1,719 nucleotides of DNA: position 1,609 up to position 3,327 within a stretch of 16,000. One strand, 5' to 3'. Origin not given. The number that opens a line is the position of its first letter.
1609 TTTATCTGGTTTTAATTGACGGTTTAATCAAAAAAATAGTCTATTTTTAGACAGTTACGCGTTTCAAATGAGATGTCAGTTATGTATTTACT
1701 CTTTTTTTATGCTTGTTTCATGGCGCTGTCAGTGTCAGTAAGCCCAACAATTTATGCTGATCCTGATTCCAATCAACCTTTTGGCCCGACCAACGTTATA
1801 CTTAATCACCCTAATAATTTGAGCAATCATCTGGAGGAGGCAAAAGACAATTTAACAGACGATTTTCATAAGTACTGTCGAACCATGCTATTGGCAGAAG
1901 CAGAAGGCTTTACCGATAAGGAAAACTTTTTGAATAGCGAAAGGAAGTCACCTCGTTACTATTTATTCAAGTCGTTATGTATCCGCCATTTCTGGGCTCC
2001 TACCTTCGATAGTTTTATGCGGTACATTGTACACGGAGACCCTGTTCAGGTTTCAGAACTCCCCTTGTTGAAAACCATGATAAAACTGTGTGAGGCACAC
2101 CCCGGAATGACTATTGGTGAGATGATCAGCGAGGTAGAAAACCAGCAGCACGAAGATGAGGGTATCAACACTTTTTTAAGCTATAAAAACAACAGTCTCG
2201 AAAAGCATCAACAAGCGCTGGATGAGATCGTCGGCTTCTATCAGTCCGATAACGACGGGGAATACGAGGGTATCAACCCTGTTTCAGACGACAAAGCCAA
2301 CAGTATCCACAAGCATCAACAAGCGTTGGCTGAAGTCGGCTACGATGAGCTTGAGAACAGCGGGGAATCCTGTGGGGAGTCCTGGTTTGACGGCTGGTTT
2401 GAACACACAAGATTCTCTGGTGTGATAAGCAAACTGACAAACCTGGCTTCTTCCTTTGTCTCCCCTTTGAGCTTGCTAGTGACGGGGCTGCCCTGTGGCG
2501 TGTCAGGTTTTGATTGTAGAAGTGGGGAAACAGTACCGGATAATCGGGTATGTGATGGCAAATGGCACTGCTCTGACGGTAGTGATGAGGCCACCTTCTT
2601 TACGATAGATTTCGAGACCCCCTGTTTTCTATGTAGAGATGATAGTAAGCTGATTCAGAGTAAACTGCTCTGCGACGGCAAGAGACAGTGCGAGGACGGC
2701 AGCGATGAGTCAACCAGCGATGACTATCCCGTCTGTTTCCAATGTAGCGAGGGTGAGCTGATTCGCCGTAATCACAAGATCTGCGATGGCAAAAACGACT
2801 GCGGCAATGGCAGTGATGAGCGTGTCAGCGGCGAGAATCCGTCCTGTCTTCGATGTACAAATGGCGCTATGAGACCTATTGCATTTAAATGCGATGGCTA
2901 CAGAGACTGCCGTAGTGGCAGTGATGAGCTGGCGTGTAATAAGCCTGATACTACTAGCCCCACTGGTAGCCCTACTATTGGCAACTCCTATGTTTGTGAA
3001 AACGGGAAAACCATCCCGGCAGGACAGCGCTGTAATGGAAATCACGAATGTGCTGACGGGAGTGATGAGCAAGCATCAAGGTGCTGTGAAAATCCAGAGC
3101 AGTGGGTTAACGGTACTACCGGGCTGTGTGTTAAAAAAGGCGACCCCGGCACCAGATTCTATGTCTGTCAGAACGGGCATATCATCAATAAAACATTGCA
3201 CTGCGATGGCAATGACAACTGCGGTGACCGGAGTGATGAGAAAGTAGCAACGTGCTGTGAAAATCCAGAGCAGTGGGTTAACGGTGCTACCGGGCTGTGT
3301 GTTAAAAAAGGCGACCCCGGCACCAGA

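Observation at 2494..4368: Non-canonical module grammar: Cys-reduced mini-LA modules alternating with 57-aa modules that carry a CC-x-NP-x2-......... insert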

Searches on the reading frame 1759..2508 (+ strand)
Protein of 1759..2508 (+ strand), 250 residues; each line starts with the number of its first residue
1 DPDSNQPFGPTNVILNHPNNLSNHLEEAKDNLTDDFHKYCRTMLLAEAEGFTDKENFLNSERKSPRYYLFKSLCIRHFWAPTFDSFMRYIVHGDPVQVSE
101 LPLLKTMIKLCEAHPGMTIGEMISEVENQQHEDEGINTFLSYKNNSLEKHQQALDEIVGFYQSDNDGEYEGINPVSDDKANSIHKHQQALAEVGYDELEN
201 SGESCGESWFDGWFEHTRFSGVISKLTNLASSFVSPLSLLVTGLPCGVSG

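Call 40: find_homologous_proteins(query=A4, max_evalue=0.01)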
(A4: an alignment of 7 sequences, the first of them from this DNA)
Query A4 (7 sequences) (250 aa, profile of the alignment): 3 proteins with E <= 0.01 among 1999 candidates.
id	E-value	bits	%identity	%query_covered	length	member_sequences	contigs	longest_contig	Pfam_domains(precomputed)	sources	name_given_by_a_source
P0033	1.7e-73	265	33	55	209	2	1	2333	-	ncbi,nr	ncbi:MAG: hypothetical protein QS748_14870, partial [Candidatus Endonucleobacter bathymodioli]|nr:hy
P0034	7.2e-64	234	34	63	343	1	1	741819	-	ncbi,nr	ncbi:MAG: hypothetical protein QS721_06965 [Candidatus Endonucleobacter sp. (ex Gigantidas childress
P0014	6.9e-47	178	31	55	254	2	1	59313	PF00057.24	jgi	-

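Call 41: find_related_loci(query=A4, collection=genome_contigs, flank=6000)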
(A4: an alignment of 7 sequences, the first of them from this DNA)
Query A4 (250 aa) in genome_contigs; peptide patterns used: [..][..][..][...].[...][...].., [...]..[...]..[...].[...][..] (x = any residue, [..] = any of these).
80 stretches matched a pattern; 10 encode a relative of the query (tblastn E <= 1e-3); 8 distinct loci.
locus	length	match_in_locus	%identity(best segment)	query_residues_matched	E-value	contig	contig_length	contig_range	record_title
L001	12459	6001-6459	35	10-154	1e-26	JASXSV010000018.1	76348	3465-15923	MAG: Candidatus Endonucleobacter bathymodioli isolate IAP13 NODE_18+_length_76348_cov_0.99, whole genome shotgun sequenc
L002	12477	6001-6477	33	7-154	1e-25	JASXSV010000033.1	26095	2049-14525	MAG: Candidatus Endonucleobacter bathymodioli isolate IAP13 NODE_36+_length_26095_cov_0.96, whole genome shotgun sequenc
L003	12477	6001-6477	33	7-154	1e-25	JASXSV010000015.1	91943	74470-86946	MAG: Candidatus Endonucleobacter bathymodioli isolate IAP13 NODE_15+_length_91943_cov_1.01, whole genome shotgun sequenc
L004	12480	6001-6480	34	10-166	2e-24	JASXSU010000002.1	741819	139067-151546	MAG: Candidatus Endonucleobacter sp. (ex Gigantidas childressi) isolate IAP7 NODE_edge_13811+_length_741819_cov_46, whol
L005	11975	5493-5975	36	6-159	2e-24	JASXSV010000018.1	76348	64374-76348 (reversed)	MAG: Candidatus Endonucleobacter bathymodioli isolate IAP13 NODE_18+_length_76348_cov_0.99, whole genome shotgun sequenc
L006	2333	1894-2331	33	10-147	3e-24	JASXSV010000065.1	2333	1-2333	MAG: Candidatus Endonucleobacter bathymodioli isolate IAP13 NODE_238+_length_2333_cov_1.2, whole genome shotgun sequence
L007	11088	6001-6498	32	10-168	2e-24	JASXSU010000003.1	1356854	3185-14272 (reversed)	MAG: Candidatus Endonucleobacter sp. (ex Gigantidas childressi) isolate IAP7 NODE_edge_13950+_length_1356854_cov_45, who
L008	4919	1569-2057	33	10-168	1e-23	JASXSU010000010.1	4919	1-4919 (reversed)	MAG: Candidatus Endonucleobacter sp. (ex Gigantidas childressi) isolate IAP7 NODE_edge_23329+_length_4919_cov_96, whole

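Call 47: predict_structure(alignment_id=A4)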
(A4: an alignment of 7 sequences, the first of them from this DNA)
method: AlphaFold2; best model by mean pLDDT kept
length: 250 residues; sequences in the alignment: 7
mean_pLDDT: 57.8   pTM: 0.52
mean pLDDT of the five models: 57.8, 56.7, 56.3, 55.3, 52.8
residues with pLDDT >= 90: 33; 70-90: 49; 50-70: 58; < 50: 110
segments of 3 or more residues with pLDDT < 50: 1-12, 156-180, 182-250
pLDDT, mean of each block of 10 residues (from residue 1): 39 55 90 93 72 58 80 68 57 57 88 95 90 82 66 48 36 42 45 35 33 35 30 27 26
secondary structure, 60 per line:
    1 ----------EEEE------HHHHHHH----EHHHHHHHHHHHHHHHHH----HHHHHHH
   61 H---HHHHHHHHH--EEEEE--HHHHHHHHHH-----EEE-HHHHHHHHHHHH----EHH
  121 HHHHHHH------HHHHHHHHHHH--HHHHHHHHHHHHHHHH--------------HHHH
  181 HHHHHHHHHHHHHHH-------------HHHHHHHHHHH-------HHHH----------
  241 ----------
elements in order: E11-14 H21-27 H33-49 H54-61 H65-73 E76-80 H83-92 E98-100 H102-113 H119-127 H134-144 H147-162 H177-195 H209-219 H227-230

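Call 51: fold_search(model_id=the predicted structure, library=pdb)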
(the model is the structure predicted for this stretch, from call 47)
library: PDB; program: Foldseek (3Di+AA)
matches with E <= 10: 27; with E <= 0.001: 0
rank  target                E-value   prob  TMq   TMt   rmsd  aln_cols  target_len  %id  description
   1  2jqq_MODEL_1_A        2.3e+00  0.03  0.12  0.17  17.9       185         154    9  Solution structure of Saccharomyces cerevisiae conserved oligomeric Golgi subunit 2 protein (Cog2p) (released 2007-06-19)
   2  3qs7_A                4.6e+00  0.02  0.11  0.17  14.4       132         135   11  Crystal structure of a human Flt3 ligand-receptor ternary complex (released 2011-03-16)
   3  2ifa_F                4.8e+00  0.01  0.10  0.12  13.2       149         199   13  Crystal Structure of the PUTATIVE NITROREDUCTASE (SMU.260) IN COMPLEX WITH FMN FROM STREPTOCOCCUS MUTANS, NORTHEAST ST (released 2006-10-03)
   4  6ek4_A                5.1e+00  0.01  0.10  0.08  28.0       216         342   10  PaxB from Photorhabdus luminescens (released 2018-05-16)
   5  6gy7_C                5.4e+00  0.01  0.12  0.10  34.0       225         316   10  Crystal structure of XaxB from Xenorhabdus nematophil (released 2018-07-25)
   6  2i0m                  5.4e+00  0.01  0.12  0.13  20.9       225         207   14  Crystal structure of the phosphate transport system regulatory protein PhoU from Streptococcus pneumoniae (released 2006-09-19)
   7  3qs7_D                5.7e+00  0.02  0.12  0.19  14.3       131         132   11  Crystal structure of a human Flt3 ligand-receptor ternary complex (released 2011-03-16)
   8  6gr3                  5.7e+00  0.02  0.13  0.14  15.7       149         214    9  Structure of human Heat shock protein 90-alpha N-terminal domain (Hsp90-NTD) variant K112R in complex with AMPPNP (released 2018-10-03)
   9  7u8o_T                6.1e+00  0.03  0.11  0.07  14.1       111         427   14  Structure of porcine V-ATPase with mEAK7 and SidK, Rotary state 2 (released 2022-07-06)
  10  8q72_E                6.1e+00  0.01  0.12  0.08  22.3       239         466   12  E. coli plasmid-borne JetABCD(E248A) core in a cleavage-competent state (released 2024-01-31)
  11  8jdj_U                6.8e+00  0.04  0.10  0.15  11.0        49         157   18  Structure of the Human cytoplasmic Ribosome with human tRNA Asp(Q34) and mRNA(GAU) (released 2023-12-06)
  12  5fvc_C                6.8e+00  0.03  0.17  0.13  17.0       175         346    9  Structure of RNA-bound decameric HMPV nucleoprotein (released 2016-02-24)
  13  5fvc_I                6.8e+00  0.03  0.17  0.12  17.0       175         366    9  Structure of RNA-bound decameric HMPV nucleoprotein (released 2016-02-24)
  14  5fvc_E                7.6e+00  0.03  0.17  0.13  17.0       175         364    9  Structure of RNA-bound decameric HMPV nucleoprotein (released 2016-02-24)
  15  3tcm_A                8.1e+00  0.02  0.11  0.07  15.4        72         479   18  Crystal Structure of Alanine Aminotransferase from Hordeum vulgare (released 2012-07-18)
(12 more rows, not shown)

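Call 57: search_protein_families(library=pfam, proteins=[L003:773-2080:-, L003:2001-2501:-, L003:2505-3458:-, L003:8979-11999:+, L001:241-2265:+, L001:3321-5051:+, L001:5728-7839:+, L001:9446-10222:+, L004:7422-8885:+, L004:2452-3873:-], max_evalue=0.001)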
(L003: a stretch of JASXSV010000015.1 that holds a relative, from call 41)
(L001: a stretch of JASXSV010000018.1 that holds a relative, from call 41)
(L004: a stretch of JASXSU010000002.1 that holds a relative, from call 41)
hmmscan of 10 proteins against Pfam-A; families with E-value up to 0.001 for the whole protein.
L003:773-2080:- (435 aa): 1 family
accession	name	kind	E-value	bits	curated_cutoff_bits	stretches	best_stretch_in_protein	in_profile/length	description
PF01075.23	Glyco_transf_9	-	4.3e-17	62.7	22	1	143-400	9-242/247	Glycosyltransferase family 9 (heptosyltransferase)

L003:2001-2501:- (166 aa): 1 family
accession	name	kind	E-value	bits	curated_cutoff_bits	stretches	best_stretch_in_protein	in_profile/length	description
PF04138.20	GtrA_DPMS_TM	-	4.4e-23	82.1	26.1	1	36-155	1-117/117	GtrA/DPMS, transmembrane domain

L003:2505-3458:- (317 aa): 2 families
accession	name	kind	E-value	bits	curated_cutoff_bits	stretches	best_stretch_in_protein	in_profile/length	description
PF01569.27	PAP2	-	1.3e-17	64.2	27.2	1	135-240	5-119/130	PAP2 superfamily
PF14378.12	PAP2_3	-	3.4e-05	24.2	27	1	177-239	125-188/190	PAP2 superfamily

L003:8979-11999:+ (1006 aa): 2 families
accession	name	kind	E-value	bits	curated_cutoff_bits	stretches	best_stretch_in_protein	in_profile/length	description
PF00653.27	BIR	-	3.2e-47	159.4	22.9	3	348-417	1-69/70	Inhibitor of Apoptosis domain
PF13920.12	zf-C3HC4_3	-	8.3e-11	42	27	1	957-998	3-47/49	Zinc finger, C3HC4 type (RING finger)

L001:241-2265:+ (674 aa): 1 family
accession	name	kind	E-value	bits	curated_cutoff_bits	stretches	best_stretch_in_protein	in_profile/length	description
PF00057.23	Ldl_recept_a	-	6.6e-21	74.7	24.1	3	433-461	8-35/37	Low-density lipoprotein receptor domain class A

L001:3321-5051:+ (576 aa): 1 family
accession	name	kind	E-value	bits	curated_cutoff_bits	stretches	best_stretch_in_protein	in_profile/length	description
PF00057.23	Ldl_recept_a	-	1.6e-15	57.4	24.1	2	378-406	7-35/37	Low-density lipoprotein receptor domain class A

L001:5728-7839:+ (703 aa): 1 family
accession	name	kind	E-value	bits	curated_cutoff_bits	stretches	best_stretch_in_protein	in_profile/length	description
PF00057.23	Ldl_recept_a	-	6.1e-08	33.2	24.1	0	325-343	16-34/37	Low-density lipoprotein receptor domain class A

L001:9446-10222:+ (258 aa): 1 family
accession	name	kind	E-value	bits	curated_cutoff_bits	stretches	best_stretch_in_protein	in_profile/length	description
PF00057.23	Ldl_recept_a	-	3.7e-10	40.3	24.1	2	186-218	8-37/37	Low-density lipoprotein receptor domain class A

L004:7422-8885:+ (487 aa): 1 family
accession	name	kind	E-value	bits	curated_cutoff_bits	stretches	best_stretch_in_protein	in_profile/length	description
PF00057.23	Ldl_recept_a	-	3.8e-17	62.6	24.1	3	385-415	8-37/37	Low-density lipoprotein receptor domain class A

L004:2452-3873:- (473 aa): 0 families

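Call 66: find_related_loci(query=A4, collection=metagenome_contigs, flank=4000)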
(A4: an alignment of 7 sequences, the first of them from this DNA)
Query A4 (250 aa) in metagenome_contigs; peptide patterns used: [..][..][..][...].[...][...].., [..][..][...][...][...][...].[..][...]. (x = any residue, [..] = any of these).
229 stretches matched a pattern, but none encodes a relative of the query by tblastn (E <= 1e-3).

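Call 74: search_solved_structures(query=A4, max_evalue=10)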
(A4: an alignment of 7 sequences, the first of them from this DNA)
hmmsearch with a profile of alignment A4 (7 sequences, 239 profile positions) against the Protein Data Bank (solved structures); distinct sequences matched with E-value up to 10: 14.
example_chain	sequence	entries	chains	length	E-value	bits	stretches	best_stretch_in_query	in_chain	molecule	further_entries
6ke4_A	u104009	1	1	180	0.029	17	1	52-102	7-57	Ferritin heavy chain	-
6yxw_B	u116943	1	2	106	0.31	13.6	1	30-81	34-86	Affimer K3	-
9ojm_H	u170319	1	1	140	0.32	13.6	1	11-106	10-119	Small ribosomal subunit protein uS10m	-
6ke2_A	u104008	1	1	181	0.35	13.5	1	52-102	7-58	Ferritin heavy chain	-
3jd5_J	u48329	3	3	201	0.36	13.4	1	11-106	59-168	28S ribosomal protein S10, mitochondrial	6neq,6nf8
8y6f_A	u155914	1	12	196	0.43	13.2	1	40-102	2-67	Ferritin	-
2kdb_A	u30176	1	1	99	0.57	12.8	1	134-170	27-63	Homocysteine-responsive endoplasmic reticulum-resident ubiquitin-like domain member 2 prot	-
4gsl_C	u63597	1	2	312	0.66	12.6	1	32-85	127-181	Autophagy-related protein 3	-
2dyt_A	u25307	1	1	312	0.66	12.6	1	32-85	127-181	Autophagy-related protein 3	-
3j9m_AH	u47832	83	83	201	0.86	12.2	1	11-107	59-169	uS10m | 28S ribosomal protein S10, mitochondrial | Small ribosomal subunit protein uS10m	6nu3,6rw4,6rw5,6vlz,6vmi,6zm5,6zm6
7pnt_H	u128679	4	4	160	1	12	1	19-107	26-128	28S ribosomal protein S10, mitochondrial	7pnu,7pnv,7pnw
6nu2_AH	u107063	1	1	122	1.1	11.9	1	13-106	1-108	28S ribosomal protein S10, mitochondrial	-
6ydp_AJ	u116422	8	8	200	1.1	11.8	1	16-106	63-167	Mitochondrial ribosomal protein S10 | 28S ribosomal protein S10, mitochondrial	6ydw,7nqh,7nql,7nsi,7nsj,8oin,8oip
5aj3_J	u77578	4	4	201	1.1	11.8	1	16-106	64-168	MITORIBOSOMAL PROTEIN US10M, MRPS10 | Mitochondrial ribosomal protein S10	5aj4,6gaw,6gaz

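Call 76: fold_search(model_id=the predicted structure, library=viral)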
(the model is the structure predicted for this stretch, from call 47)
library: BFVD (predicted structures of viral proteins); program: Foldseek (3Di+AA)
matches with E <= 10: 63; with E <= 0.001: 0
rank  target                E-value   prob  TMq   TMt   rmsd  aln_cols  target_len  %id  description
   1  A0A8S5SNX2            6.8e-01  0.02  0.11  0.08  22.6       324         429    7  Uncharacterized protein [Siphoviridae sp. ctqSm5]
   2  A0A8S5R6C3            7.6e-01  0.04  0.13  0.11  21.1       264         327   10  Uncharacterized protein [Myoviridae sp. ctaOv25]
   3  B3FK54                7.6e-01  0.03  0.11  0.11  22.7       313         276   10  Uncharacterized protein [Pseudomonas phage 201phi2-1]
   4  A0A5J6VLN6            1.1e+00  0.05  0.12  0.12  23.4       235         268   13  Snf7 family protein [Megaviridae environmental sample]
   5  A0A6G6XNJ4            1.4e+00  0.02  0.10  0.10  25.8       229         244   12  (no name in the UniProt tables at hand)
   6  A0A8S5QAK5            1.7e+00  0.03  0.14  0.04  38.6       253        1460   12  Minor tail protein [Myoviridae sp. ctm8X17]
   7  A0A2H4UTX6            1.9e+00  0.02  0.10  0.08  29.1       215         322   12  Uncharacterized protein [Bodo saltans virus]
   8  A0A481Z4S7            1.9e+00  0.02  0.09  0.05  26.6       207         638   11  Transcription factor TFIID [Pithovirus LCPAC101]
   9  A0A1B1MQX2            2.0e+00  0.02  0.13  0.06  23.1       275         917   10  Viral protein 80 kDa [Lymantria dispar multicapsid nuclear polyhedrosis virus]
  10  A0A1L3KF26            2.1e+00  0.03  0.13  0.06  22.2       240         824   10  (no name in the UniProt tables at hand)
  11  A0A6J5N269            2.3e+00  0.06  0.16  0.06  26.6       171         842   12  Peptidase M23 [uncultured Caudovirales phage]
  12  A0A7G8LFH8            3.0e+00  0.02  0.14  0.09  25.7       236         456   13  (no name in the UniProt tables at hand)
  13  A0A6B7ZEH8            3.0e+00  0.01  0.09  0.10  19.9       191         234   11  Uncharacterized protein [Klebsiella phage N1M2]
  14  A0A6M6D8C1            3.2e+00  0.02  0.13  0.07  18.1       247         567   13  (no name in the UniProt tables at hand)
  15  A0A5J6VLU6            3.6e+00  0.01  0.11  0.13  20.4       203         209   11  Uncharacterized protein [Megaviridae environmental sample]
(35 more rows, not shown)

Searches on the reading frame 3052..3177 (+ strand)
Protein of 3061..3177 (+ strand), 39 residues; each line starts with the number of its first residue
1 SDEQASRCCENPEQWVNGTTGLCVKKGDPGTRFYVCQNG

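Call 21: find_homologous_proteins(query=A2, max_evalue=10)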
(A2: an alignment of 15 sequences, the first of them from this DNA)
Query A2 (15 sequences): 48 candidates shared short words with the query, none scored E <= 10.

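Call 58: search_protein_families(library=pfam, proteins=[window:3061-3177:+], max_evalue=10)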
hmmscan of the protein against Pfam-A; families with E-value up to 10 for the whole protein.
seq(39 aa): 0 families

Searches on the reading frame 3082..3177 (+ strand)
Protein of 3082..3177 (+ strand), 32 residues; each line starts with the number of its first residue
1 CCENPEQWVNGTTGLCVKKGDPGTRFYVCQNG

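Call 26: search_protein_representatives(alignment_id=A1)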
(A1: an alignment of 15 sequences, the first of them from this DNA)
Query: 15 sequences, 32 profile positions. Proteins with E-value up to 0.001 (for the whole library): 8; up to 1e-10: 4; up to 1e-30: 3. The best 8 are listed.
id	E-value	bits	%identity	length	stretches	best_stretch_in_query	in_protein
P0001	6.7e-110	374.6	-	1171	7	1-32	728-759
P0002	1.4e-45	168.9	-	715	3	1-32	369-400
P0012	2.8e-36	139.1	-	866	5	1-31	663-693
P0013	1.6e-15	72.8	-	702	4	1-32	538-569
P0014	5.7e-08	48.6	-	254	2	1-32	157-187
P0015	4.6e-06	42.5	-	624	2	1-30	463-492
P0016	2.6e-05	40.0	-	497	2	1-31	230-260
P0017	1.5e-04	37.6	-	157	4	13-26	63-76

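Call 59: search_protein_families(library=ncbifam, proteins=[P0012, P0013], max_evalue=0.1)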
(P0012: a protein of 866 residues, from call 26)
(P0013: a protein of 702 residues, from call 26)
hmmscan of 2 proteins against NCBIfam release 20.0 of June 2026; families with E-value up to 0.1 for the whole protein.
P0012 (866 aa): 0 families

P0013 (702 aa): 0 families

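Call 73: search_solved_structures(query=A1, max_evalue=10)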
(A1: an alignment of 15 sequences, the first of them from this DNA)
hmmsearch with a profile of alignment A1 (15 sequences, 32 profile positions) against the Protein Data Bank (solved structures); distinct sequences matched with E-value up to 10: 11.
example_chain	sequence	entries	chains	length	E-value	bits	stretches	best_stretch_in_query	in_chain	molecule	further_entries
2rhz_A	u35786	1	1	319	0.61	13.3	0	13-22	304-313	Lethal(3)malignant brain tumor-like protein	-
2rhy_A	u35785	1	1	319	0.61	13.3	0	13-22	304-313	Lethal(3)malignant brain tumor-like protein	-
2ri2_A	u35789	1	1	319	0.61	13.3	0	13-22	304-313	Lethal(3)malignant brain tumor-like protein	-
2ri3_A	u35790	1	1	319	0.61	13.2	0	13-22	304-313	Lethal(3)malignant brain tumor-like protein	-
2ri5_A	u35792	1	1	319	0.62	13.2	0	13-22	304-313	Lethal(3)malignant brain tumor-like protein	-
2pqw_A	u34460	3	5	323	0.62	13.2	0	13-22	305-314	Lethal(3)malignant brain tumor-like protein | Lethal(3)malignant brain tumor-like protein 1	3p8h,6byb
1oyx_A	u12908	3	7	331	0.65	13.2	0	13-22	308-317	Lethal(3)malignant brain tumor-like protein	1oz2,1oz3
2rjc_A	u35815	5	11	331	0.66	13.2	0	13-22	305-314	Lethal(3)malignant brain tumor-like protein | Lethal(3)malignant brain tumor-like protein 1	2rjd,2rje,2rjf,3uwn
2rhu_A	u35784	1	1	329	0.66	13.1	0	13-22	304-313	Lethal(3)malignant brain tumor-like protein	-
2rhi_A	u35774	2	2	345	0.72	13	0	13-22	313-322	Lethal(3)malignant brain tumor-like protein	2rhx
3oq5_A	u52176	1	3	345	0.72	13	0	13-22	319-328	Lethal(3)malignant brain tumor-like protein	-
